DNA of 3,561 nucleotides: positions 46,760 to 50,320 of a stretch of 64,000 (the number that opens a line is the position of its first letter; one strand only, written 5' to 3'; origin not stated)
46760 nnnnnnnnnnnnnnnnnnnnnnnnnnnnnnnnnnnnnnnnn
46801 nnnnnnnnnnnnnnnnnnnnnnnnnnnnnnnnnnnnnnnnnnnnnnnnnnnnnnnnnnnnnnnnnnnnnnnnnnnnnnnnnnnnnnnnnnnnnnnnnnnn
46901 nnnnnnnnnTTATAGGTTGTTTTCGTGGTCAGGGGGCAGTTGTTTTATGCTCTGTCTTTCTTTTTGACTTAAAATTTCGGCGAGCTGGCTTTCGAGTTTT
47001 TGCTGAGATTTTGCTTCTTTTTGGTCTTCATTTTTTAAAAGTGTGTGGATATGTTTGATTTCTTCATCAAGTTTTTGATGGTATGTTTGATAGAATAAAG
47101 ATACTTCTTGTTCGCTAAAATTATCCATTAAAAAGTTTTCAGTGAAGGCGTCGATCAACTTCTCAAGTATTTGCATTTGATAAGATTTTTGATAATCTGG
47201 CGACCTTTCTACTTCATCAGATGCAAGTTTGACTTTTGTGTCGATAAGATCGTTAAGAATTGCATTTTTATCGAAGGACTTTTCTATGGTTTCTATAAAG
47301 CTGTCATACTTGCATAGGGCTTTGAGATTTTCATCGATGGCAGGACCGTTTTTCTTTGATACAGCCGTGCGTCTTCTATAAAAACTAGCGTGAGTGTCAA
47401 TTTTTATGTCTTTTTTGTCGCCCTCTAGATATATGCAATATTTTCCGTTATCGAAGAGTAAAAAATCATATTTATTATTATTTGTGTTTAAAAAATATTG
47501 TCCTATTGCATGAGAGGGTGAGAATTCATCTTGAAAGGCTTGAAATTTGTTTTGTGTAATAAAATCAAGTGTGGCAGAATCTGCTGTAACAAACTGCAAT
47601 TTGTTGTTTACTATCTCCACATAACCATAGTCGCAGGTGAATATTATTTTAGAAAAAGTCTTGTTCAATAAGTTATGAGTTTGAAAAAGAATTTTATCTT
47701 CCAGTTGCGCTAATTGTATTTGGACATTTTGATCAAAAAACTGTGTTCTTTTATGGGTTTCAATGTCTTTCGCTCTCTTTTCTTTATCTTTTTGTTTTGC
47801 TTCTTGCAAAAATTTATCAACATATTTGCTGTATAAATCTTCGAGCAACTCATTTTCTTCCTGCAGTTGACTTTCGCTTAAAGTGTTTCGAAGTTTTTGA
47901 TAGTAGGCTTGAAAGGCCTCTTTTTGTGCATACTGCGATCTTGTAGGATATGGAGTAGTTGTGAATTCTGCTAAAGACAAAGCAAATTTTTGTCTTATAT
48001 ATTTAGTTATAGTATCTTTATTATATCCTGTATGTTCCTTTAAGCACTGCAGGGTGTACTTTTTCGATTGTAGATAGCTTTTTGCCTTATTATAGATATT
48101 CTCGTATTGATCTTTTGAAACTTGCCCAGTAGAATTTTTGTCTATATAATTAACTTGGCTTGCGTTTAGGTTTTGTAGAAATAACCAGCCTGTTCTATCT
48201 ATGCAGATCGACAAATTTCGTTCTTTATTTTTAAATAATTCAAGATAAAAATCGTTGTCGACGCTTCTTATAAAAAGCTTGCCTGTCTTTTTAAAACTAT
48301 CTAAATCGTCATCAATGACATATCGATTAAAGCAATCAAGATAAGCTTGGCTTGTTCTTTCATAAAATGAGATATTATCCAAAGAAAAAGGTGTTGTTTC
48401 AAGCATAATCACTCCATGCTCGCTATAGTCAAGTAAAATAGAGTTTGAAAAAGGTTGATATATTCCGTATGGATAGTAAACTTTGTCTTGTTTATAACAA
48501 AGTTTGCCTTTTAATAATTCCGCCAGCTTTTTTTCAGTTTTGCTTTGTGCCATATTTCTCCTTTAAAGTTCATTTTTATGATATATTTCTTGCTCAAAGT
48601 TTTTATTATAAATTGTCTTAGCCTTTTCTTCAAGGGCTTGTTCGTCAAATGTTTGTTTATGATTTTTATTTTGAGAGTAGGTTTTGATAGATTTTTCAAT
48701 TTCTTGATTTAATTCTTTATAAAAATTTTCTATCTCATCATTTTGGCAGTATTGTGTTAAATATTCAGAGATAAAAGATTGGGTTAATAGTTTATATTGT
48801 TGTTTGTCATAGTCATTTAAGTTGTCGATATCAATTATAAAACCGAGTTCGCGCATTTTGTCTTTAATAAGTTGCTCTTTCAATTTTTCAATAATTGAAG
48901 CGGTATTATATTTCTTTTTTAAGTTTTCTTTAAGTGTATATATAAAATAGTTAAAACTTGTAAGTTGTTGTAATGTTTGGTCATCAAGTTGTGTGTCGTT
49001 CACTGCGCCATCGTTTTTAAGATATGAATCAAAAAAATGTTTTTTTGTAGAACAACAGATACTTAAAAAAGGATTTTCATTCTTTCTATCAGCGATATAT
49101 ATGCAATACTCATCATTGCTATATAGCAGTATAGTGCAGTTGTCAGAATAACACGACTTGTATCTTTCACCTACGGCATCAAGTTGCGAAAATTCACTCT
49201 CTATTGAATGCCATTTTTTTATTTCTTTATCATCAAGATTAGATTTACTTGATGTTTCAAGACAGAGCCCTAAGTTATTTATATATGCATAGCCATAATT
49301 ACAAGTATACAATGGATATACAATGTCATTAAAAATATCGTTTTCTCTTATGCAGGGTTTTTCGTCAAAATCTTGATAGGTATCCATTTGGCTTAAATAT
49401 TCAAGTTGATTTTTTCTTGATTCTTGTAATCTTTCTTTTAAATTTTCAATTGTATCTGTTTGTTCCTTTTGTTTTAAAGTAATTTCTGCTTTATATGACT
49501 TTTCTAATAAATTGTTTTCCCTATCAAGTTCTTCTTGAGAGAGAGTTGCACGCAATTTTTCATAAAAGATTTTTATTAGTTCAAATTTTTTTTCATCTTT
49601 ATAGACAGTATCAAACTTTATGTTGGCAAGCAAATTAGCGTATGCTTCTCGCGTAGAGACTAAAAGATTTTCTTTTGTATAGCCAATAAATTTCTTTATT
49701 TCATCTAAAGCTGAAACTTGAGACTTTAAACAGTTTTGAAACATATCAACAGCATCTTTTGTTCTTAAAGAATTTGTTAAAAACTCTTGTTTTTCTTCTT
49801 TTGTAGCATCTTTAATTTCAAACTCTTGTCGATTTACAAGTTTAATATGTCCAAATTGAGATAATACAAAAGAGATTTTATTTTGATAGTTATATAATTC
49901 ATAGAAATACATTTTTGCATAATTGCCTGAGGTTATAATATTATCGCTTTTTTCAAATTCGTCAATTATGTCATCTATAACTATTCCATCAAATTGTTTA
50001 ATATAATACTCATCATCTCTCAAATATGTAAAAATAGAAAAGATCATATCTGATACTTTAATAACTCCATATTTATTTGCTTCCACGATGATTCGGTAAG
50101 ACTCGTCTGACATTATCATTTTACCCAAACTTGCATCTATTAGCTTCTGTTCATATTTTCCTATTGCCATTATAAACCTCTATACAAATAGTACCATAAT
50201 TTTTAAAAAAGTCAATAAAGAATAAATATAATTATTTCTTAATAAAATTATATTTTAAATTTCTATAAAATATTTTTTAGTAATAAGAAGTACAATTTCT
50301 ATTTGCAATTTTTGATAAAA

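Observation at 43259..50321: About 7-kb AT-rich accessory island between holA and der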

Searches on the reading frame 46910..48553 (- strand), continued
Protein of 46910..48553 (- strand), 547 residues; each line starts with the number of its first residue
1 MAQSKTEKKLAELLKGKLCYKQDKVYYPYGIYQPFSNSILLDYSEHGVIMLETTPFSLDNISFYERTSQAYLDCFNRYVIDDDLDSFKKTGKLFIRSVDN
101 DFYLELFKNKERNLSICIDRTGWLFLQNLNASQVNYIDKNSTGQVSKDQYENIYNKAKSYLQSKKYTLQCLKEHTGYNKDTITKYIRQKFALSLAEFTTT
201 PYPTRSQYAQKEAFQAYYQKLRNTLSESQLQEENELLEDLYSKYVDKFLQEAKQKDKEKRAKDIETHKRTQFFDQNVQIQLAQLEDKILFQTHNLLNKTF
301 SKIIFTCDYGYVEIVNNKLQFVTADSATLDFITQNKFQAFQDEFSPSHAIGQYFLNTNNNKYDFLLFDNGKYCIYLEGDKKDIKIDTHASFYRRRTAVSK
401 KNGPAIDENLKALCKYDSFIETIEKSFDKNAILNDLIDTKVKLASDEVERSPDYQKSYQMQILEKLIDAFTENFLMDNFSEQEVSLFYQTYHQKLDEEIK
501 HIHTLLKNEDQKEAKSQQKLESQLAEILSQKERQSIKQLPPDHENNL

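Call 70: find_encoding_contigs(protein=P0007, flank=10000, max_places=3)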
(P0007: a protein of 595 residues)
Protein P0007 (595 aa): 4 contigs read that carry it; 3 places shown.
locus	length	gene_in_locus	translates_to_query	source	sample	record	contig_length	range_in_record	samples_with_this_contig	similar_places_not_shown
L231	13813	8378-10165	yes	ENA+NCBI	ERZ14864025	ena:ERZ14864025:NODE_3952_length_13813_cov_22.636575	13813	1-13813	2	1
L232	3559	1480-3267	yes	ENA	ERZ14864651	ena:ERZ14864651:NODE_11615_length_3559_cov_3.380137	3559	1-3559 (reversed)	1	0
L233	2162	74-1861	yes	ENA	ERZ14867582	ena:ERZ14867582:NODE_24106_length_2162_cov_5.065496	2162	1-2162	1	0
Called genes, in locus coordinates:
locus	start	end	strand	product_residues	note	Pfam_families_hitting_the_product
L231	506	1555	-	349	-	PF00154:RecA_N, PF08423:Rad51, PF06745:ATPase (weak), PF21096:RecA_C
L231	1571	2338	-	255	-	PF01066:CDP-OH_P_transf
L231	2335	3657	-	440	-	PF00919:UPF0004, PF04055:Radical_SAM, PF18693:TRAM_2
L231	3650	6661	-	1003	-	PF17854:FtsK_alpha, PF01580:FtsK_SpoIIIE, PF12846:AAA_10 (faint), PF09397:FtsK_gamma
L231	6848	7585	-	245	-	PF01522:Polysacc_deac_1, PF10096:DUF2334 (weak), PF03065:Glyco_hydro_57 (faint)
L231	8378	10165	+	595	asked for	-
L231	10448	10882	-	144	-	-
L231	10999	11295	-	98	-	-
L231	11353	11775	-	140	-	-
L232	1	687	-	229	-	?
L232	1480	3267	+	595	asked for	-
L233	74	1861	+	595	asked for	-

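Call 71: search_protein_families(library=pfam, proteins=[L001:3773-4810:-], max_evalue=0.01)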
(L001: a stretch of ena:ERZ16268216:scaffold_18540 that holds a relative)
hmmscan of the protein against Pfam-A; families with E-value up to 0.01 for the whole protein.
L001:3773-4810:- (345 aa): 2 families
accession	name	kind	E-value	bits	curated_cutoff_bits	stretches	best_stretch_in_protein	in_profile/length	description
PF13306.12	LRR_5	-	2.8e-60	202.2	27.7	3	104-208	12-114/127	BspA type Leucine rich repeat region (6 copies)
PF13855.12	LRR_8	-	7e-10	39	27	0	137-178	13-55/61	Leucine rich repeat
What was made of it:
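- Tried and rejected: Pfam gave no support (call 71), so I do not name it.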

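Call 72: search_protein_families(library=ncbifam, proteins=[window:46910-48553:-, P0005, P0006], max_evalue=0.01)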
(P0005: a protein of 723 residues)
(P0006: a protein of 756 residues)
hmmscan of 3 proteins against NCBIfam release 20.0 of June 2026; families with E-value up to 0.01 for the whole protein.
window:46910-48553:- (547 aa): 0 families

P0005 (723 aa): 0 families

P0006 (756 aa): 0 families

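Call 73: search_protein_families(library=padloc, proteins=[P0005, P0006, P0007, P0008], max_evalue=0.01)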
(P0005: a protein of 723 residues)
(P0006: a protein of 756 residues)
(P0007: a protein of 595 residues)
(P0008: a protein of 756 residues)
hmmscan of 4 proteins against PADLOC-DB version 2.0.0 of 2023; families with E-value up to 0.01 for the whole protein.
P0005 (723 aa): 0 families

P0006 (756 aa): 0 families

P0007 (595 aa): 0 families

P0008 (756 aa): 0 families

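Call 80: search_dna_similar(query=P0006, collection=phages, mode=protein, max_evalue=0.001, max_rows=10)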
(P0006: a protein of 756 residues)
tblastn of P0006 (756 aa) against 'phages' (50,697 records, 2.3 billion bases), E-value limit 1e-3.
No match.

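Call 81: search_dna_similar(query=P0006, collection=plasmids, mode=protein, max_evalue=0.001, max_rows=10)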
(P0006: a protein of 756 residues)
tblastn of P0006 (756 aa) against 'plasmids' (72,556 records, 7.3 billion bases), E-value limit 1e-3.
No match.

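Call 89: search_protein_families(library=pfam, alignment_id=A2, max_evalue=10)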
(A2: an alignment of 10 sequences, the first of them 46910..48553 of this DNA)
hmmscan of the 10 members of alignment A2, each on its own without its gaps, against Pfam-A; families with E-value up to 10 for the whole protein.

A. member 1, window:46910-48553:- (547 aa): 0 families

B. families by the number of members that match (of 10 scanned): 14 families
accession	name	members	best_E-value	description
PF17140.10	DUF5113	2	0.011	Domain of unknown function (DUF5113)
PF12731.12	Mating_N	2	0.099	Mating-type protein beta 1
PF05335.18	DUF745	1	0.019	Protein of unknown function (DUF745)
PF14198.11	TnpV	1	0.023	Transposon-encoded protein TnpV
PF14842.11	FliG_N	1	0.058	FliG N-terminal domain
PF10256.14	Erf4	1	0.092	Golgin subfamily A member 7/ERF4 family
PF08952.17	DUF1866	1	0.092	Domain of unknown function (DUF1866)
PF06868.16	DUF1257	1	0.17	Protein of unknown function (DUF1257)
PF08976.17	EF-hand_11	1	0.19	EF-hand domain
PF04286.17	DUF445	1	0.32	Protein of unknown function (DUF445)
PF12051.14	DUF3533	1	0.33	Protein of unknown function (DUF3533)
PF07826.16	IMP_cyclohyd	1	0.85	IMP cyclohydrolase-like protein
PF11489.13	Aim21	1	4.1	Altered inheritance of mitochondria protein 21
PF02601.20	Exonuc_VII_L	1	8.6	Exonuclease VII, large subunit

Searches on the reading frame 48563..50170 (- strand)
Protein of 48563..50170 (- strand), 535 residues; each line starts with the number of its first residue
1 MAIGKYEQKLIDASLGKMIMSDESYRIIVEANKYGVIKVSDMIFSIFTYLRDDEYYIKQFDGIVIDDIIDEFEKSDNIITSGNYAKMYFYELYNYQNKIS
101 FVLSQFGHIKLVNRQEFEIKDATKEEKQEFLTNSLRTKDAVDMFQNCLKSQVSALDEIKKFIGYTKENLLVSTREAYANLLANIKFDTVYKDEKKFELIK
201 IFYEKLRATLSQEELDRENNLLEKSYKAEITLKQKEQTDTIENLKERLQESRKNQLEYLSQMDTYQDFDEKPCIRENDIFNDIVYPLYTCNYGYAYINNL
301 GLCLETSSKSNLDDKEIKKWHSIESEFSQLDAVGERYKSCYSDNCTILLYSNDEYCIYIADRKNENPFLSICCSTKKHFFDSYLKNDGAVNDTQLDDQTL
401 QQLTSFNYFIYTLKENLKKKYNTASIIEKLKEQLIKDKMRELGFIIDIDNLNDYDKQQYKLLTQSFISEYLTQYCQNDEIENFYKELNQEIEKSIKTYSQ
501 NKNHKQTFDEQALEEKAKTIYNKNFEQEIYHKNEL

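Call 9: search_protein_families(library=pfam, proteins=[window:48563-50170:-], max_evalue=0.01)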
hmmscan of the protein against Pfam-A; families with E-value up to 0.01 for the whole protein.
window:48563-50170:- (535 aa): 0 families

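Call 10: search_protein_families(library=padloc, proteins=[window:48563-50170:-], max_evalue=0.1)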
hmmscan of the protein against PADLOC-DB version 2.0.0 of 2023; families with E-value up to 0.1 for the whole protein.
window:48563-50170:- (535 aa): 0 families

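Call 11: search_protein_families(library=phrogs, proteins=[window:48563-50170:-], max_evalue=0.1)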
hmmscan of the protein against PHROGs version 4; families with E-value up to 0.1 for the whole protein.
window:48563-50170:- (535 aa): 0 families

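Call 31: find_homologous_proteins(query=window:48563-50170:-, max_evalue=0.001)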
Query window:48563-50170:- (535 aa): 2 proteins with E <= 0.001 among 8000 candidates.
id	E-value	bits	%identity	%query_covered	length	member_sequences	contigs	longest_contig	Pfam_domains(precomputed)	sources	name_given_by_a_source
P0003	0.0e+0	1161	100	100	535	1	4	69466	-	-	-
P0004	0.0e+0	1016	89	100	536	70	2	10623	-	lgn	-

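Call 72: search_protein_families(library=ncbifam, proteins=[window:48563-50170:-], max_evalue=0.01)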
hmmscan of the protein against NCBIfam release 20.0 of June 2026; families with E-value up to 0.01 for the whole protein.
window:48563-50170:- (535 aa): 0 families
